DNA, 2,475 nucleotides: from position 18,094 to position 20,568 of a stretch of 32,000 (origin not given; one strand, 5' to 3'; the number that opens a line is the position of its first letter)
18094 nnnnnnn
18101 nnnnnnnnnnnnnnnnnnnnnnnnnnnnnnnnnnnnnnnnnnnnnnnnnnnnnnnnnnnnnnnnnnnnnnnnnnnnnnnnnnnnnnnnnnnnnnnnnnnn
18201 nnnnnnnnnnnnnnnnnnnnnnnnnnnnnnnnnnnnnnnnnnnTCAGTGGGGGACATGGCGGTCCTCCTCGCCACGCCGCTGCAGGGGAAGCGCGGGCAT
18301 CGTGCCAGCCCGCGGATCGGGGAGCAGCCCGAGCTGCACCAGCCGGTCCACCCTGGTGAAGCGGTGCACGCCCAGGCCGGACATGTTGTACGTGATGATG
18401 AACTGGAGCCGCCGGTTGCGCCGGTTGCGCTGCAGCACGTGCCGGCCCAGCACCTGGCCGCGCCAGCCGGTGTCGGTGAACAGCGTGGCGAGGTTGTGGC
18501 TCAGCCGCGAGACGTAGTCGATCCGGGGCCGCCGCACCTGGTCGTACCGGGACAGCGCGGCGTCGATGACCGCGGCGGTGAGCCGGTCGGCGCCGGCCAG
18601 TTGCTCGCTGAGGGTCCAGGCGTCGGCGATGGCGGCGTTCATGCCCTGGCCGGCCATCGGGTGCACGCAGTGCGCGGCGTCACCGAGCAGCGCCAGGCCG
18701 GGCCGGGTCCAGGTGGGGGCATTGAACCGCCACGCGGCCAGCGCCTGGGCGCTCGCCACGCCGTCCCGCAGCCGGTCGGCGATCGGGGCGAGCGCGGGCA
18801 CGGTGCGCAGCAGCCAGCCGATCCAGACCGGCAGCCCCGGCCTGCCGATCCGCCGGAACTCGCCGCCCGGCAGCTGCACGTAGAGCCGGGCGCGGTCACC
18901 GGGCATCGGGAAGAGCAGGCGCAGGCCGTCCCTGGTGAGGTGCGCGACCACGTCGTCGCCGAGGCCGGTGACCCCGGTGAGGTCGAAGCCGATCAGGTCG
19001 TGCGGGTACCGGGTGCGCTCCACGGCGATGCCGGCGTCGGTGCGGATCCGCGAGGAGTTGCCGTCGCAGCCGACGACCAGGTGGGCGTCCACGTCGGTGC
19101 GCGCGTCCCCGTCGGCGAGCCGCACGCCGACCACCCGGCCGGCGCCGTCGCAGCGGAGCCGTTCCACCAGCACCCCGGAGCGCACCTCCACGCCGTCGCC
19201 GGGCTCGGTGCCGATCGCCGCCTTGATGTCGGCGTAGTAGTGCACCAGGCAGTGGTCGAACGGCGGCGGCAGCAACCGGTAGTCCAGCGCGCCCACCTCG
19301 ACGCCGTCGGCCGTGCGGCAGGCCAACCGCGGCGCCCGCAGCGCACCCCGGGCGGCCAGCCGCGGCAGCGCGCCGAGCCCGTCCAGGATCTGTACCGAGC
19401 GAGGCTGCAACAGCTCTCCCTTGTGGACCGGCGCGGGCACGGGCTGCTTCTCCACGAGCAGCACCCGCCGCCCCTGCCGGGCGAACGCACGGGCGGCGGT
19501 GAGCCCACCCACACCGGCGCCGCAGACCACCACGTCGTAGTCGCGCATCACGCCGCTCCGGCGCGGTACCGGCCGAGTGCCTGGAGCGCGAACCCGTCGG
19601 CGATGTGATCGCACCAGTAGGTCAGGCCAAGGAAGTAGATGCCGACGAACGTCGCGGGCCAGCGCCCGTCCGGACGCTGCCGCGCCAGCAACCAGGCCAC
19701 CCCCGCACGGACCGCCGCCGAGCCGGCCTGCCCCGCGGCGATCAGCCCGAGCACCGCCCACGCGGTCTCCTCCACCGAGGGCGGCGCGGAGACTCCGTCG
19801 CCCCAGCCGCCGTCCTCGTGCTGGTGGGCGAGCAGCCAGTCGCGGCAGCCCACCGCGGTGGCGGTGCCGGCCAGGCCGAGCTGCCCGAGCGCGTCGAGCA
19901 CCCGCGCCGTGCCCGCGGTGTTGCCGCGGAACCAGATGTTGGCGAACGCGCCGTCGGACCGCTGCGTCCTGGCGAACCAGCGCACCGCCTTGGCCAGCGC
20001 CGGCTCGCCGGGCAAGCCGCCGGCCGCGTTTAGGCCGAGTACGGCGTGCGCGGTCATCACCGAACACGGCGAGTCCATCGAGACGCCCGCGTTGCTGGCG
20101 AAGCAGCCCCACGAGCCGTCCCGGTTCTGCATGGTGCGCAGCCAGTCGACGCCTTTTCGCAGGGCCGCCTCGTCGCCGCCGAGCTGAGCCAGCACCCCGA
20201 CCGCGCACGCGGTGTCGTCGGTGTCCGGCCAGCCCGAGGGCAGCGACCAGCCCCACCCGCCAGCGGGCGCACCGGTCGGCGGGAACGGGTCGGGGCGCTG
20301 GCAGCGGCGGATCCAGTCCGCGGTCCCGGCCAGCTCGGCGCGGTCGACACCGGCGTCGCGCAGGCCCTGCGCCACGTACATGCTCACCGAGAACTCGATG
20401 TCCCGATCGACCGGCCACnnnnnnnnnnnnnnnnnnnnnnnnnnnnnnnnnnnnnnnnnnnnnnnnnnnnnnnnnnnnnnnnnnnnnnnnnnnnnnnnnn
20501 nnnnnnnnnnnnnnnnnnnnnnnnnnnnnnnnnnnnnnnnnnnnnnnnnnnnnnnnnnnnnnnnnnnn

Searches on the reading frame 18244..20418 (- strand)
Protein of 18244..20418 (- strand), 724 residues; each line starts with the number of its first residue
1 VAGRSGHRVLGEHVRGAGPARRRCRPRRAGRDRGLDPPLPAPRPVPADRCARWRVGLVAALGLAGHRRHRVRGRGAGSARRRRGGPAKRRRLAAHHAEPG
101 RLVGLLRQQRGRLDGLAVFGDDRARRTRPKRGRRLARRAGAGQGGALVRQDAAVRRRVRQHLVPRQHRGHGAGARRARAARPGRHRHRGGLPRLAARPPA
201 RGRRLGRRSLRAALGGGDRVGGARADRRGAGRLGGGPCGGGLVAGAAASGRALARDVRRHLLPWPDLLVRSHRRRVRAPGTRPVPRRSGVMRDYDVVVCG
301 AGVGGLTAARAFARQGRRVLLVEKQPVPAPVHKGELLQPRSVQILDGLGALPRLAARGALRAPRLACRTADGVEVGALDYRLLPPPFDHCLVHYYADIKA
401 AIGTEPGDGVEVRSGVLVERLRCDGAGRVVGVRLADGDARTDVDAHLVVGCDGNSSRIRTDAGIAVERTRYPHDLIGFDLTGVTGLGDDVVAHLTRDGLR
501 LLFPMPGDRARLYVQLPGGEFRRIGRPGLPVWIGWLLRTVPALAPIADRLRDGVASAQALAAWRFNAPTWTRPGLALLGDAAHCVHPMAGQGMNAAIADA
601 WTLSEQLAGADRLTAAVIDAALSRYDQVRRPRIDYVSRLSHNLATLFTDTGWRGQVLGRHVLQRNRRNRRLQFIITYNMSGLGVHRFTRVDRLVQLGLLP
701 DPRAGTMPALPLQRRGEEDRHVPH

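Call 21: search_protein_families(library=pfam, proteins=[window:18244-20418:-], max_evalue=0.001)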
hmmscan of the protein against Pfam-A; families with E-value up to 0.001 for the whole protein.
window:18244-20418:- (724 aa): 8 families
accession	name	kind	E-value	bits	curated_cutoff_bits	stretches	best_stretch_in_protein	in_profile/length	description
PF01494.25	FAD_binding_3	-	5.9e-31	108.4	22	1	293-636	1-345/349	FAD binding domain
PF08491.16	SE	-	1.4e-08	34.6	20.1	1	445-649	2-207/276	Squalene epoxidase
PF12831.13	FAD_oxidored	-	1.1e-07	32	27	1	295-327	1-33/416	FAD dependent oxidoreductase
PF00890.30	FAD_binding_2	-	1.5e-06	28.1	20.4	1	295-326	1-32/414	FAD binding domain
PF07992.20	Pyr_redox_2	-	1.3e-05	25.2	26.1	1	294-325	1-32/291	Pyridine nucleotide-disulphide oxidoreductase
PF13450.12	NAD_binding_8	-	2.5e-05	24.9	21.9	1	299-328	2-31/68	NAD(P)-binding Rossmann-like domain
PF04820.20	Trp_halogenase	-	0.00067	19.1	21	0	295-349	1-58/458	Tryptophan halogenase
PF01946.23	Thi4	-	0.00077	19.2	26.2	0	293-325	17-50/235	Thi4 family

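Call 74: search_protein_families(library=ncbifam, proteins=[window:18244-20418:-], max_evalue=1e-10)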
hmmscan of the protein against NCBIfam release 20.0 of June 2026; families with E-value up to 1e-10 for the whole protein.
window:18244-20418:- (724 aa): 44 families (the best 25 are shown)
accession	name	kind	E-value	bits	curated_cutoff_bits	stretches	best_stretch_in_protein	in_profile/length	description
TIGR01988.1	Ubi-OHases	subfamily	3.1e-30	105.3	224.65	2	567-663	272-369/387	ubiquinone biosynthesis hydroxylase, UbiH/UbiF/VisC/COQ6 family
NF004832.0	PRK06184.1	subfamily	9.8e-30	103.8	476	1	292-689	5-385/506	hypothetical protein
NF005452.0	PRK07045.1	equivalog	1e-29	103.7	397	1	294-650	6-361/388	putative monooxygenase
NF004834.1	PRK06185.1-3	subfamily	3.4e-28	98.6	500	1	294-625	8-336/420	FAD-dependent oxidoreductase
NF005788.0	PRK07608.1-3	equivalog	1.6e-27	96.3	478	2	558-650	264-356/388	UbiH/UbiF family hydroxylase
NF005612.0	PRK07364.1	equivalog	2.1e-26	92.4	487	1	430-684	155-406/415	FAD-dependent hydroxylase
NF004835.0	PRK06185.1-4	equivalog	4.5e-25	88.3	601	1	293-627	10-341/411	FAD-dependent oxidoreductase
NF005691.0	PRK07494.1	equivalog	3.3e-24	85.2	459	0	292-359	7-73/404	UbiH/UbiF family hydroxylase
NF004833.1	PRK06185.1-1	subfamily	2.4e-23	82.5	488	1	296-630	5-337/403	FAD-dependent oxidoreductase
NF004829.0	PRK06183.1-3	subfamily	1.3e-22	80.2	390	1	291-669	6-382/520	bifunctional 3-(3-hydroxy-phenyl)propionate/3-hydroxycinnamic acid hydroxylase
NF005313.0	PRK06847.1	subfamily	3.5e-22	78.9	372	0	295-462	6-169/375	hypothetical protein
NF005951.1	PRK08020.1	equivalog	5.3e-22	78.1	590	1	293-631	2-337/388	3-demethoxyubiquinol 3-hydroxylase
TIGR01984.1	UbiH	equivalog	2.9e-21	75.7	392.2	1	295-651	1-352/382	2-octaprenyl-6-methoxyphenyl hydroxylase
NF005599.0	PRK07333.1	equivalog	1.8e-20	72.9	549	1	571-648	289-367/414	ubiquinone biosynthesis hydroxylase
NF006092.0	PRK08244.1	equivalog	5e-20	71.6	644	1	293-513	2-216/494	monooxygenase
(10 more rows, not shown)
